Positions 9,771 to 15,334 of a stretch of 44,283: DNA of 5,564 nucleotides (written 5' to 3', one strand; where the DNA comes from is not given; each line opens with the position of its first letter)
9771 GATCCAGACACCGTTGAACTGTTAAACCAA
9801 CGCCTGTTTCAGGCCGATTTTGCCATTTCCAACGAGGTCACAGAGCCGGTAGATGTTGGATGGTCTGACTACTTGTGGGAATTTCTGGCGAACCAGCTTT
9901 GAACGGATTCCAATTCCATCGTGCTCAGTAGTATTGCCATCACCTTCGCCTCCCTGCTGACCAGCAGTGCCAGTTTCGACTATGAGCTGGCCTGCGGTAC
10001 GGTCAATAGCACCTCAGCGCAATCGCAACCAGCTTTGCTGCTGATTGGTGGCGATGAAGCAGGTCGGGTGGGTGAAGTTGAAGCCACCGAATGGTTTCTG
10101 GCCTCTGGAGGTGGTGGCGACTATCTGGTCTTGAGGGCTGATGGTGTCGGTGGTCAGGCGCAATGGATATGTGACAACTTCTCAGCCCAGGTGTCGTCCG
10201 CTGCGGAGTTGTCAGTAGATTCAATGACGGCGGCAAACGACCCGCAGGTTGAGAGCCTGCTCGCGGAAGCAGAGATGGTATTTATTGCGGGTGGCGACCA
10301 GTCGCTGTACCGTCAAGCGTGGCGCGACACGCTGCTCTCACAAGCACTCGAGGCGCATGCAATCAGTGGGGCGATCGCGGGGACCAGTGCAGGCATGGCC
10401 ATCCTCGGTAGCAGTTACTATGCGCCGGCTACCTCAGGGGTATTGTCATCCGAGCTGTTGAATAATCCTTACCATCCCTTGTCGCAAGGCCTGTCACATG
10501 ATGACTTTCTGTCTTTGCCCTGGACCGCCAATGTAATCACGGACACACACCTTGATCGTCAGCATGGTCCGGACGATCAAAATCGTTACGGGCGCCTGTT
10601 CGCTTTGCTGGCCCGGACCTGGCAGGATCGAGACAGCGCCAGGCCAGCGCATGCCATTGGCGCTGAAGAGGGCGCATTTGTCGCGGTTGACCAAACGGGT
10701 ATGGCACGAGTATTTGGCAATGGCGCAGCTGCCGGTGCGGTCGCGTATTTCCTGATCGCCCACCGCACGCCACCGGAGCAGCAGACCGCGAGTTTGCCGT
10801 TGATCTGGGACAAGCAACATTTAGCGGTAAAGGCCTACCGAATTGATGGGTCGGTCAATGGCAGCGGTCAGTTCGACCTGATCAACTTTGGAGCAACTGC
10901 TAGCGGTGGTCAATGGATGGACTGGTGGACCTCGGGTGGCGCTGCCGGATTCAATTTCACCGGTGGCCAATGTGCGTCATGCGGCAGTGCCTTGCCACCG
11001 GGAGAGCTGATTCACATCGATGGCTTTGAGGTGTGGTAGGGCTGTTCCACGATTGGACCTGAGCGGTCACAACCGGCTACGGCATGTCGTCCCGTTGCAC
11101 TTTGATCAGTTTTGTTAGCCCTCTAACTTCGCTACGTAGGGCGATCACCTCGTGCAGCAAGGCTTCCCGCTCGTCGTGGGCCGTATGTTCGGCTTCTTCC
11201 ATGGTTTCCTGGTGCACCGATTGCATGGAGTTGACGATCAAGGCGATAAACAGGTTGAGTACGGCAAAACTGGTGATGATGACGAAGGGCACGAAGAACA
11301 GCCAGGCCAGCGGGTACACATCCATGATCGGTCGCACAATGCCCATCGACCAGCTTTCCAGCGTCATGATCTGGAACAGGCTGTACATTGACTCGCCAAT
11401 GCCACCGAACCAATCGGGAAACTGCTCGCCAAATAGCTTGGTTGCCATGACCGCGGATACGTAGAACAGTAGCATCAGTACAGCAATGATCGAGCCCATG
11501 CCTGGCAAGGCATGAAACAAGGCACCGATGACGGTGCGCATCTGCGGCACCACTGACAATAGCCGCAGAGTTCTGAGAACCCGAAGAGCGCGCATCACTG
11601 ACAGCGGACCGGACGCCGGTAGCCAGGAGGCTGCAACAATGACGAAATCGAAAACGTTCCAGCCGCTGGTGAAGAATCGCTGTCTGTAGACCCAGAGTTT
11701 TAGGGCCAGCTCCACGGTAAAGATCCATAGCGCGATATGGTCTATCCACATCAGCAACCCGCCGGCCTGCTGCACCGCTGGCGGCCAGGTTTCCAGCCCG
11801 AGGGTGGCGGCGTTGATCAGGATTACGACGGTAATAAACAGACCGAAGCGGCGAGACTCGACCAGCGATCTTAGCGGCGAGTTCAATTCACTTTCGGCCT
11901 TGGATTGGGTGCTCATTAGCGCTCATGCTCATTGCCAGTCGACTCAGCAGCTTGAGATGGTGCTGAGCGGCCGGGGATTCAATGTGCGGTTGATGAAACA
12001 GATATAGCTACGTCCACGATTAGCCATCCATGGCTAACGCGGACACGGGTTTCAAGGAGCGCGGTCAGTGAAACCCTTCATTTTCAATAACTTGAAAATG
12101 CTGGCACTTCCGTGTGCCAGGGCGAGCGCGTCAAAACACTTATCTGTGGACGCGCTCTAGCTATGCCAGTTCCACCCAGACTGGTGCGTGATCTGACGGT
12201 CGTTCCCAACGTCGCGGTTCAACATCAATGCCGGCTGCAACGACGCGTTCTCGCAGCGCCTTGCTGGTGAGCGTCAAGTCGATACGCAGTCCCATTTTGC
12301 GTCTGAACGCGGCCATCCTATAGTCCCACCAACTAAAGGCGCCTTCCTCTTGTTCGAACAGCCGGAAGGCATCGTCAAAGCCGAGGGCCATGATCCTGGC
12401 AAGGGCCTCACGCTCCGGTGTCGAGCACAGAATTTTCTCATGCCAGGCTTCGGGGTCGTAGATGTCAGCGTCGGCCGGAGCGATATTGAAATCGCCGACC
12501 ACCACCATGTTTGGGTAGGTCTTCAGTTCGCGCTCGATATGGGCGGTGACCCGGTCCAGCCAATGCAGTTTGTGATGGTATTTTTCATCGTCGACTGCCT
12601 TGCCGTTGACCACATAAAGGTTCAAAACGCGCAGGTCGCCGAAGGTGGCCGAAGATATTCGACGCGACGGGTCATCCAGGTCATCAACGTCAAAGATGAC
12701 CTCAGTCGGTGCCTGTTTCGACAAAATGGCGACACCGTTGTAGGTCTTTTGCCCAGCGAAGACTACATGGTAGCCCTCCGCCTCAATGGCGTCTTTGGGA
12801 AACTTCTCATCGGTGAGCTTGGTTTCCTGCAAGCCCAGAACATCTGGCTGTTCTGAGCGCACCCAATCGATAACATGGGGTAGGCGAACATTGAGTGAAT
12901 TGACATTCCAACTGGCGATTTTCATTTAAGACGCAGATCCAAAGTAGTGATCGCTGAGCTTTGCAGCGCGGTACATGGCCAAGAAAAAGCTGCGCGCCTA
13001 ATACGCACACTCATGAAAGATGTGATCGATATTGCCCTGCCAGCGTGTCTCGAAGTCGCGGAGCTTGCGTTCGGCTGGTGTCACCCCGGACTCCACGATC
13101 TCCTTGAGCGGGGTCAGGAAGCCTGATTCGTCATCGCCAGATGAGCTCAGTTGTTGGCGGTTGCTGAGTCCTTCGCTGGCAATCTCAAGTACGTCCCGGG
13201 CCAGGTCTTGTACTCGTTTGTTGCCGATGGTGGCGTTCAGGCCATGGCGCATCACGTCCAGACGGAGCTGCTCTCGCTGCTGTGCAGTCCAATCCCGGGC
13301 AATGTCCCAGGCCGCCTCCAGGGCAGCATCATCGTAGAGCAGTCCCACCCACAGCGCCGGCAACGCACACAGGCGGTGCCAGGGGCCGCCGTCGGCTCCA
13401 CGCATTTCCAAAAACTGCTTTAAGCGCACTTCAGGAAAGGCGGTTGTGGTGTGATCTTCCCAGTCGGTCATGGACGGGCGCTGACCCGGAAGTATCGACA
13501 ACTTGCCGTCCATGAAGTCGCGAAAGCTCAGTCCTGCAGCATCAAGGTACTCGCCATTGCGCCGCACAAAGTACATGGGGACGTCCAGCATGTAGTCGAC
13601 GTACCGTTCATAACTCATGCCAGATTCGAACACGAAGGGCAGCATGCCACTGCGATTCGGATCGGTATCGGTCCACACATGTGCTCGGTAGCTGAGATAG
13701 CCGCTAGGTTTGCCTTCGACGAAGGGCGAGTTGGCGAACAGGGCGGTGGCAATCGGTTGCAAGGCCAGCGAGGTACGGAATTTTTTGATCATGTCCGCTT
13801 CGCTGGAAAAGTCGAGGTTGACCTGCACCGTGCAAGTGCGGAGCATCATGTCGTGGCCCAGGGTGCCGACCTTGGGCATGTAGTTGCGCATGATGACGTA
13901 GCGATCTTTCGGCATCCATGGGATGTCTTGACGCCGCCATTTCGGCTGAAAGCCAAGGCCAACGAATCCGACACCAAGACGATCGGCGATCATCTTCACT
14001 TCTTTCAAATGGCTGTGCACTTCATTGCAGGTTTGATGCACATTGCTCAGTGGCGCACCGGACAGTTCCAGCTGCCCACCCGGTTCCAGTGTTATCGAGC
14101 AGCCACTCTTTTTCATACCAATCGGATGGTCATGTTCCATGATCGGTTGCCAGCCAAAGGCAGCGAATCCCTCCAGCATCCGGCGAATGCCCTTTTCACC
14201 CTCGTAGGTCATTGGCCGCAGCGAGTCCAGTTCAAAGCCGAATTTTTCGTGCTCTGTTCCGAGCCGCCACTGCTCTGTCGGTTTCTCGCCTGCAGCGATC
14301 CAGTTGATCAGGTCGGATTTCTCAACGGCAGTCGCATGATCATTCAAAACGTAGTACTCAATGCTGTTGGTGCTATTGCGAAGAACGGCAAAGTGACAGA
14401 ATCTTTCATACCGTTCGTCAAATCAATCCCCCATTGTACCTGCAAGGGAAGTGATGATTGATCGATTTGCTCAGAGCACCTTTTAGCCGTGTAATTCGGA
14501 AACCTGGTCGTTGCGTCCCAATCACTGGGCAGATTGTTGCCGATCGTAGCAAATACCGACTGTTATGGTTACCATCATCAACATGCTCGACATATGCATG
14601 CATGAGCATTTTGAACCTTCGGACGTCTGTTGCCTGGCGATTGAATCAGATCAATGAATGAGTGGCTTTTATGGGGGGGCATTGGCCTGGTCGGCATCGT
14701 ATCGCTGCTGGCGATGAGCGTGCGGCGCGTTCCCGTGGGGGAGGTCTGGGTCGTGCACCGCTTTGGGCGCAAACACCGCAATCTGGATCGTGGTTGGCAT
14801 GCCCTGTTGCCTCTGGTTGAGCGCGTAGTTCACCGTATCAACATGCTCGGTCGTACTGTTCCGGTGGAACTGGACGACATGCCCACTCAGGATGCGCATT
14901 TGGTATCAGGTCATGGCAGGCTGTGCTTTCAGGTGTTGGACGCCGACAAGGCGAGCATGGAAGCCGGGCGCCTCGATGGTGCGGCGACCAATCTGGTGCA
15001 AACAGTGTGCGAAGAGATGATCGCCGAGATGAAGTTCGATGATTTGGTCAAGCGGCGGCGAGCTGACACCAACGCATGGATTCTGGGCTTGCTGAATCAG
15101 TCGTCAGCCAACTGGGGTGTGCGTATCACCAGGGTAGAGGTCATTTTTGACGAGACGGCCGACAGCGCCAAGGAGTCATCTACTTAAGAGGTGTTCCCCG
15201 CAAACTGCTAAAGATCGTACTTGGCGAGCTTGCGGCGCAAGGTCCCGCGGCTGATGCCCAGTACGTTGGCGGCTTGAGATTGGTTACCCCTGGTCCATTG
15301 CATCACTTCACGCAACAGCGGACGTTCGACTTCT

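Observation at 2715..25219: Two paralogous lysyl-endopeptidase (Achromobacter protease I)-like proteases with different C-terminal targeting modules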

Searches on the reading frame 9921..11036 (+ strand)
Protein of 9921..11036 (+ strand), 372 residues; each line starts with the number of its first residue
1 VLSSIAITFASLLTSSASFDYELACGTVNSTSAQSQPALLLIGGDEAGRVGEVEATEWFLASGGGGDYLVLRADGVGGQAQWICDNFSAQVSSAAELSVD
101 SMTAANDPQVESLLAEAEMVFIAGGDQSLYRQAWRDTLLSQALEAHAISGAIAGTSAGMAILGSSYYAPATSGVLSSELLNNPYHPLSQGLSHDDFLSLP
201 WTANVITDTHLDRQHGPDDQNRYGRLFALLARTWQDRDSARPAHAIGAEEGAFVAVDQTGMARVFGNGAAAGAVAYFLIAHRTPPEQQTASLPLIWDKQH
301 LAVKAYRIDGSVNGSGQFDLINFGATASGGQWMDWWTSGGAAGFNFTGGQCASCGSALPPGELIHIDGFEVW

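Call 11: search_protein_families(library=pfam, proteins=[window:9921-11036:+], max_evalue=0.001)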
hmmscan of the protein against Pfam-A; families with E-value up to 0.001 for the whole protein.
window:9921-11036:+ (372 aa): 1 family
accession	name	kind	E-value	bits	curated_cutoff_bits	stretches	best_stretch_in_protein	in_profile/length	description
PF03575.23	Peptidase_S51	-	4.4e-07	30.2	23.9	1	80-166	45-133/206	Peptidase family S51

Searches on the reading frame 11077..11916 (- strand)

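Call 11: search_protein_families(library=pfam, proteins=[window:11077-11916:-], max_evalue=0.001)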
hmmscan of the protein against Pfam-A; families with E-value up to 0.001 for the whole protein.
window:11077-11916:- (279 aa): 2 families
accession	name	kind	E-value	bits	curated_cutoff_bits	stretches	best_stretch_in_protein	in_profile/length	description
PF00520.37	Ion_trans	-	9e-45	153.2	25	1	22-238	2-240/241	Ion transport protein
PF08016.18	PKD_channel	-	3.5e-10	40.1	22.4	1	107-234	102-225/225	Polycystin cation channel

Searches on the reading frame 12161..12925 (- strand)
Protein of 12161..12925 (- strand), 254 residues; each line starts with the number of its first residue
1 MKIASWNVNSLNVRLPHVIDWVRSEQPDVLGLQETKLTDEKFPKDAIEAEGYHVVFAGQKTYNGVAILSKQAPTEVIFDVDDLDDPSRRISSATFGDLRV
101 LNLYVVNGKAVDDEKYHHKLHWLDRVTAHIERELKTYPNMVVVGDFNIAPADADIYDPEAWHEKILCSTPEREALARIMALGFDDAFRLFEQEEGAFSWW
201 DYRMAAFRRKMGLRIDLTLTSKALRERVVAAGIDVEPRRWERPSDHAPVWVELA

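Call 11: search_protein_families(library=pfam, proteins=[window:12161-12925:-], max_evalue=0.001)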
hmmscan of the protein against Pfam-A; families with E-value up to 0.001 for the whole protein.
window:12161-12925:- (254 aa): 1 family
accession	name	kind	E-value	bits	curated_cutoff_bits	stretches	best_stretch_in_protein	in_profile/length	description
PF03372.29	Exo_endo_phos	-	7.7e-33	114.5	24.5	1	4-246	1-225/225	Endonuclease/Exonuclease/phosphatase family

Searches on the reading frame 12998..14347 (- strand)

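Call 11: search_protein_families(library=pfam, proteins=[window:12998-14347:-], max_evalue=0.001)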
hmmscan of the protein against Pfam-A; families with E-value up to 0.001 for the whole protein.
window:12998-14347:- (449 aa): 1 family
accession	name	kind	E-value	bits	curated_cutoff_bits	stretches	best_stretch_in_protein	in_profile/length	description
PF04107.18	GCS2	-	3.6e-99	332.2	21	1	48-353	3-290/291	Glutamate-cysteine ligase family 2(GCS2)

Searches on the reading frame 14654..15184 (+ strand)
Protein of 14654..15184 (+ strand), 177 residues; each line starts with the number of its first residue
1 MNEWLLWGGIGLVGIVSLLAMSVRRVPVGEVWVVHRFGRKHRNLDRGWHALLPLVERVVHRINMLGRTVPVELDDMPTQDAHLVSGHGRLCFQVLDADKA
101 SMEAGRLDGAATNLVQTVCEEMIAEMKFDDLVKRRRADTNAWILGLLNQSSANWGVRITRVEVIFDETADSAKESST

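Call 12: search_protein_families(library=pfam, proteins=[window:14654-15184:+], max_evalue=0.001)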
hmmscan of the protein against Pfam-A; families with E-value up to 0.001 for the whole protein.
window:14654-15184:+ (177 aa): 1 family
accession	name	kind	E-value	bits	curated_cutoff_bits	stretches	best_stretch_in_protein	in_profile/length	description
PF01145.31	Band_7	-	1.7e-15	58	23.6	1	25-163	2-142/176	SPFH domain / Band 7 family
